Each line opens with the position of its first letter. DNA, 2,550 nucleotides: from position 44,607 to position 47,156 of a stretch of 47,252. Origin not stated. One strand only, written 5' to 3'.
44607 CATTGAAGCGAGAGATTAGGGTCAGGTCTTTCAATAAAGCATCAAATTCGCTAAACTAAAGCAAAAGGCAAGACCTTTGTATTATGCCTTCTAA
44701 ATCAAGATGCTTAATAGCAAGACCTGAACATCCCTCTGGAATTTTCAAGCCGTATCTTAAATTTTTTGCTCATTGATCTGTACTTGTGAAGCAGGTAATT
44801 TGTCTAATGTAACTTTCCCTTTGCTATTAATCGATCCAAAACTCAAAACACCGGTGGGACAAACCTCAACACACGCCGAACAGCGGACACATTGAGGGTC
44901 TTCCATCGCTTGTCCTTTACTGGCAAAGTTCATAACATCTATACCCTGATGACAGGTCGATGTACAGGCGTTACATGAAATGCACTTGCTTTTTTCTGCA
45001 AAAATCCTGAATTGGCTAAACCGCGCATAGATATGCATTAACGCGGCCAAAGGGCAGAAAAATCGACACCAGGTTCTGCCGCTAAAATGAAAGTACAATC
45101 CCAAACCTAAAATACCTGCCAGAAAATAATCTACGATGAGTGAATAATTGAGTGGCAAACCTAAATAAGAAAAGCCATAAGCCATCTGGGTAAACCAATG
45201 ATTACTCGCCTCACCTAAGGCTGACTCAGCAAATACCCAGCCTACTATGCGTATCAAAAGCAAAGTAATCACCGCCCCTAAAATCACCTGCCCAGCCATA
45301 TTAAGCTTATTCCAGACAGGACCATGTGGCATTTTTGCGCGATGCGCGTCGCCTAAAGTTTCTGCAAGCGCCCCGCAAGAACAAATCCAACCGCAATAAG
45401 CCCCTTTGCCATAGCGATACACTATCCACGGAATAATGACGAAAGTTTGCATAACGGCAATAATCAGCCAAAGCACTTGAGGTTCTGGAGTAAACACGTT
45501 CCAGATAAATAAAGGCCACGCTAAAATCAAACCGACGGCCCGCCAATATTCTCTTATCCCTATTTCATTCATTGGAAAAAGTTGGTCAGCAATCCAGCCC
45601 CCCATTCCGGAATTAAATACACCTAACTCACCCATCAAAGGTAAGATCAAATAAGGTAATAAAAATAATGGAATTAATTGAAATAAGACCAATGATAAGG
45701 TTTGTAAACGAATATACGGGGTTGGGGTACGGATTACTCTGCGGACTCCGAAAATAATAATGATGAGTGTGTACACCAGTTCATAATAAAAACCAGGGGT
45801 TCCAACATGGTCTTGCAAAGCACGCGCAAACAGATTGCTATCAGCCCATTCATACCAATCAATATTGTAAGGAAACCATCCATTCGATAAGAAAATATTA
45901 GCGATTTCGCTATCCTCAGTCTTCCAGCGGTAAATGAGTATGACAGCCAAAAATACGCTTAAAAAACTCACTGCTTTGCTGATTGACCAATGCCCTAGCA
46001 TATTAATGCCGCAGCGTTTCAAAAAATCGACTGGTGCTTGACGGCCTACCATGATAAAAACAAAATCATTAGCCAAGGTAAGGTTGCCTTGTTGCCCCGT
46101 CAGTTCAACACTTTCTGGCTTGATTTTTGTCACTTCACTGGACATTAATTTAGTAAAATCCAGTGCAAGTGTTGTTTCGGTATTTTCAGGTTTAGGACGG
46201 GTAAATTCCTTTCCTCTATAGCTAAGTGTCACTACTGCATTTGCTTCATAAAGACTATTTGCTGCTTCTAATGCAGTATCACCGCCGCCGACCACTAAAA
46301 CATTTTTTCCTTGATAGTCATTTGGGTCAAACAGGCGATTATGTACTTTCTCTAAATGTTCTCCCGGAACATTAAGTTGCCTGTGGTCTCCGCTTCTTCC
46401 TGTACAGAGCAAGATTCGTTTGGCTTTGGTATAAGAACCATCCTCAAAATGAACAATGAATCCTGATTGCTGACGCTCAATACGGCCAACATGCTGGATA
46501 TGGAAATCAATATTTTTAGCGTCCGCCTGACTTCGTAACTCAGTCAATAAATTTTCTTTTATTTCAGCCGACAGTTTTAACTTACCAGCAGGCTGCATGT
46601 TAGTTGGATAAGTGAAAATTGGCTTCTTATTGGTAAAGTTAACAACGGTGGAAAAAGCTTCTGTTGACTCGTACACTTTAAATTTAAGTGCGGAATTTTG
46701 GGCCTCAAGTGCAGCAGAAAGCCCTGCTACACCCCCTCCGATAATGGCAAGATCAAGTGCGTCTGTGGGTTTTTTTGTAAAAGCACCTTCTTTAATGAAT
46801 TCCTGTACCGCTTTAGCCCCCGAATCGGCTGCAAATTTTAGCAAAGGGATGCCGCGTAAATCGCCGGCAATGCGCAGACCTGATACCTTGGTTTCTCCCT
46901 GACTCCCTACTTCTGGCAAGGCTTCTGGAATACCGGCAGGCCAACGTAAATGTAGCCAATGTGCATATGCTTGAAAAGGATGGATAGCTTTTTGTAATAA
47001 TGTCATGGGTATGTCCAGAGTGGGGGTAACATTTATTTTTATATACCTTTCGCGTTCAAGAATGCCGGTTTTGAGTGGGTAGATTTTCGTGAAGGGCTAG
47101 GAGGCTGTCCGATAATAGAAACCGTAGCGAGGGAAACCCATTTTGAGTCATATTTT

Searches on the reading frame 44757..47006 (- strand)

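Call 56: search_protein_families(library=pfam, proteins=[window:44757-47006:-], max_evalue=0.0001)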
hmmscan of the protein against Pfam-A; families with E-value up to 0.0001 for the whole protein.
window:44757-47006:- (749 aa): 13 families
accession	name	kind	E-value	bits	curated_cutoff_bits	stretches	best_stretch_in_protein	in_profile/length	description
PF13738.12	Pyr_redox_3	-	5.8e-29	101.7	30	1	88-335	2-280/305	Pyridine nucleotide-disulphide oxidoreductase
PF07992.20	Pyr_redox_2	-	2.2e-21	77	26.1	1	85-336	2-251/291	Pyridine nucleotide-disulphide oxidoreductase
PF12801.12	Fer4_5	-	5.1e-08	33.2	22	1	521-558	10-44/48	4Fe-4S binding domain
PF13237.11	Fer4_10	-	6.3e-08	32.9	25.5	1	668-717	2-53/53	4Fe-4S dicluster domain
PF14697.11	Fer4_21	-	7.8e-08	32.8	35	1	671-718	4-53/59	4Fe-4S dicluster domain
PF13187.11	Fer4_9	-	2.5e-07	31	27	1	674-720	1-51/52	4Fe-4S dicluster domain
PF00070.33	Pyr_redox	-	2.7e-07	31.5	22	0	235-301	1-67/82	Pyridine nucleotide-disulphide oxidoreductase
PF12838.12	Fer4_7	-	1.8e-06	28.7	27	1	674-720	1-52/52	4Fe-4S dicluster domain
PF03486.20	HI0933_like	-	1.8e-05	24.7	50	0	85-119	2-36/244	HI0933-like protein Rossmann domain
PF00890.30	FAD_binding_2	-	1.8e-05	24.6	20.4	0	85-119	1-35/414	FAD binding domain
PF01266.30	DAO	-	1.9e-05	24.8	27.9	0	85-113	1-29/353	FAD dependent oxidoreductase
PF12837.12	Fer4_6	-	3.1e-05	24.1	25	0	705-721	8-24/24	4Fe-4S binding domain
PF13454.12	NAD_binding_9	-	3.8e-05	24.1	21.8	0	153-204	102-154/155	FAD-NAD(P)-binding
